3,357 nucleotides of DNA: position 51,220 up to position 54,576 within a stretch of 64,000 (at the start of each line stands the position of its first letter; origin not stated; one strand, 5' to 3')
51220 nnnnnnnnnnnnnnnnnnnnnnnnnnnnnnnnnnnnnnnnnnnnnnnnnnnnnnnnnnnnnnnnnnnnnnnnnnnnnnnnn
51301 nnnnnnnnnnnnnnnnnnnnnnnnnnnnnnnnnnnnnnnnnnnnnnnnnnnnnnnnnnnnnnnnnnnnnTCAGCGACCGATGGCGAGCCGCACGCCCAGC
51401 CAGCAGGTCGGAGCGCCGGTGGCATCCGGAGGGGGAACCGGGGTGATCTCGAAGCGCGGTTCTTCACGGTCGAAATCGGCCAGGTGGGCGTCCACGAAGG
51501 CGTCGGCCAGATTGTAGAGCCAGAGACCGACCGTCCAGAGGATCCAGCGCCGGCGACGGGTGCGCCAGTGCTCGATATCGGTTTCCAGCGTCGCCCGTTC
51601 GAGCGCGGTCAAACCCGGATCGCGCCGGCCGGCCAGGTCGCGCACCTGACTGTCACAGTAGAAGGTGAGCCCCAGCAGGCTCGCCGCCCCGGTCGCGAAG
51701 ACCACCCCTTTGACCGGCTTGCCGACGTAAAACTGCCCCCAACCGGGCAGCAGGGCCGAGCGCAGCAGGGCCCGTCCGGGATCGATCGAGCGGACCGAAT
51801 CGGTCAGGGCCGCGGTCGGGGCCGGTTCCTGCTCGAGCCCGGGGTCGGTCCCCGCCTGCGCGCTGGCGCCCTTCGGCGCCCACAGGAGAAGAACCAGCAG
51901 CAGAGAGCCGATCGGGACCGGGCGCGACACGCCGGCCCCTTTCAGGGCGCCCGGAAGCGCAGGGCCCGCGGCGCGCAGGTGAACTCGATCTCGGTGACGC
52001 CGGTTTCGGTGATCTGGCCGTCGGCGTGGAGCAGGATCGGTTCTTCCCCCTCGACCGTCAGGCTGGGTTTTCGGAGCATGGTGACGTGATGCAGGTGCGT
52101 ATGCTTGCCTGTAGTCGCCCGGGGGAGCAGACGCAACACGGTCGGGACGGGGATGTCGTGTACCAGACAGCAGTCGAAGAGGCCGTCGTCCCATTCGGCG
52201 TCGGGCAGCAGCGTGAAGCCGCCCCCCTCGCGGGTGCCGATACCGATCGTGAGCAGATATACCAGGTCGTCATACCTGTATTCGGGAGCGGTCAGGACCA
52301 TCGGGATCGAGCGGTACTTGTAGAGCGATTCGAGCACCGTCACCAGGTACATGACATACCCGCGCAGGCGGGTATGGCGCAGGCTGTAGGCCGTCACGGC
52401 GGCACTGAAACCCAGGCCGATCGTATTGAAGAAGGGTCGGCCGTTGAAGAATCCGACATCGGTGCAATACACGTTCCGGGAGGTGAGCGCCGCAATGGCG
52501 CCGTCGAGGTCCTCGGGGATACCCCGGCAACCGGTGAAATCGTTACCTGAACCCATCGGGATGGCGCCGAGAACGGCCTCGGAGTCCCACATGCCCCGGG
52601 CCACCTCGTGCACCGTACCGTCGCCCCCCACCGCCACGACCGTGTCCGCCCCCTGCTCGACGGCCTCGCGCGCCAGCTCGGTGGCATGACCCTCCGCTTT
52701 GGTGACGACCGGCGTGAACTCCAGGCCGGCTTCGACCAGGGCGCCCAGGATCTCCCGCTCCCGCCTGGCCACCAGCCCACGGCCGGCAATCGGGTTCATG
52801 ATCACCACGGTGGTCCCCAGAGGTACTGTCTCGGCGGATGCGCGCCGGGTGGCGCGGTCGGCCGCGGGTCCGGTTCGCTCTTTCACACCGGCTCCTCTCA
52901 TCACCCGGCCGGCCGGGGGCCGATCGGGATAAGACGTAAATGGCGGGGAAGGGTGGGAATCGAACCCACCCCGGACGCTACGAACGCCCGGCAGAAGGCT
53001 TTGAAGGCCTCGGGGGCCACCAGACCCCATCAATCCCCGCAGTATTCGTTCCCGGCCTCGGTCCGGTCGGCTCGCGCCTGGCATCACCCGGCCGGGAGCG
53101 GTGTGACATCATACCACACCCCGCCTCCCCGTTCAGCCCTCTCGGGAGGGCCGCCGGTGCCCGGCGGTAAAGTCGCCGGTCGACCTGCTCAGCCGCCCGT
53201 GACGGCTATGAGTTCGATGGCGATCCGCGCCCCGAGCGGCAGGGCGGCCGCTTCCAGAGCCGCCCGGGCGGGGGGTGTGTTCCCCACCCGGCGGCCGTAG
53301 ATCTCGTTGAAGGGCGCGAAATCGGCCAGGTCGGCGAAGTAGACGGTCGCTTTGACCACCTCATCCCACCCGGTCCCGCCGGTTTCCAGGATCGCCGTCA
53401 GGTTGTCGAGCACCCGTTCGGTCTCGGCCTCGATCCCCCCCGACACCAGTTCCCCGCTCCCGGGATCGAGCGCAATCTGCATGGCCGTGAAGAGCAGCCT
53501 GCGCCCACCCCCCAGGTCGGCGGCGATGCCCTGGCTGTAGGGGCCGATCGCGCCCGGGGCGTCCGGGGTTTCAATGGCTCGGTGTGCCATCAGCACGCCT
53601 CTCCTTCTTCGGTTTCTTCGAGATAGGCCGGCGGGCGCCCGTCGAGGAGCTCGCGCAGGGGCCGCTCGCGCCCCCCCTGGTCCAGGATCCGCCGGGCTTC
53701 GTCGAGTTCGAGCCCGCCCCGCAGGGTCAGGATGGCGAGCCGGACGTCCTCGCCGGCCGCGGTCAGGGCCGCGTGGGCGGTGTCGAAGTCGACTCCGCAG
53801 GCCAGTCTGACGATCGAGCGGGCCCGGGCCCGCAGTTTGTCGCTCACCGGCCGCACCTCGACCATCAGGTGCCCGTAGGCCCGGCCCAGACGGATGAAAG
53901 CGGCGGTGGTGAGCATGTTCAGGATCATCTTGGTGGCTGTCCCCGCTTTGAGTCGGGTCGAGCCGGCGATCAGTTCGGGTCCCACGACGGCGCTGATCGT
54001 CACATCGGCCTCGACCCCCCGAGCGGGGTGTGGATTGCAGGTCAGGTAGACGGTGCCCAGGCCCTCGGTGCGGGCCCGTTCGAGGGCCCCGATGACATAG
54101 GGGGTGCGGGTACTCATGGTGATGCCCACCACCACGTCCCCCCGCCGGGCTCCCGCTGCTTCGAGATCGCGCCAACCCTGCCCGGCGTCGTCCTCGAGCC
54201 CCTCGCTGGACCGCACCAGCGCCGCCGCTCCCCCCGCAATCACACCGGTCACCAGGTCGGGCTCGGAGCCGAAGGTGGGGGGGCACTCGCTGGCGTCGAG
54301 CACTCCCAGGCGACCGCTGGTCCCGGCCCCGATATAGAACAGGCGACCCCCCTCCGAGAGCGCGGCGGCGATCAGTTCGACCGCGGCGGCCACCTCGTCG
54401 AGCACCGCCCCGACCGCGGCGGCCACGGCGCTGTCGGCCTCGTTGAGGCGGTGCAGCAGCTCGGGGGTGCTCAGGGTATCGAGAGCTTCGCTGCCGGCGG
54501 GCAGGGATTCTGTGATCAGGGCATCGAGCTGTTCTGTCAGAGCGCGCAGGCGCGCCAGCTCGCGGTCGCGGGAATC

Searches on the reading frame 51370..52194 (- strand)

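Call 39: search_protein_families(library=pfam, proteins=[window:51370-52194:-], max_evalue=0.01)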
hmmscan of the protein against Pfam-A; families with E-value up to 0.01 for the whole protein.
window:51370-52194:- (274 aa): 1 family
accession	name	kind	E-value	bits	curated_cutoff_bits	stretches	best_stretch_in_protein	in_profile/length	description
PF18935.5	DUF5683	-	5.8e-15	56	26.7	1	137-245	3-122/151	Family of unknown function (DUF5683)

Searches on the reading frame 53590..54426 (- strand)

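Call 39: search_protein_families(library=pfam, proteins=[window:53590-54426:-], max_evalue=0.01)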
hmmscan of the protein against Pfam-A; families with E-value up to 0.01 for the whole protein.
window:53590-54426:- (278 aa): 4 families
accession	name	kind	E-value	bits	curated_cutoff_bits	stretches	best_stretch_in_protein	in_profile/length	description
PF22645.1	GKRP_SIS_N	-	1.5e-19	70.2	27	1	12-117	2-111/113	Glucokinase regulatory protein N-terminal SIS domain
PF13580.11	SIS_2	-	4.1e-08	33.8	27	1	10-129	19-137/138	SIS domain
PF22198.1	GKRP_SIS_2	-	7.6e-08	32.8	27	1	11-68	6-63/191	Glucokinase regulatory protein, second SIS domain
PF01380.27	SIS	-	7e-06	26.3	25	1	93-174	51-130/131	SIS domain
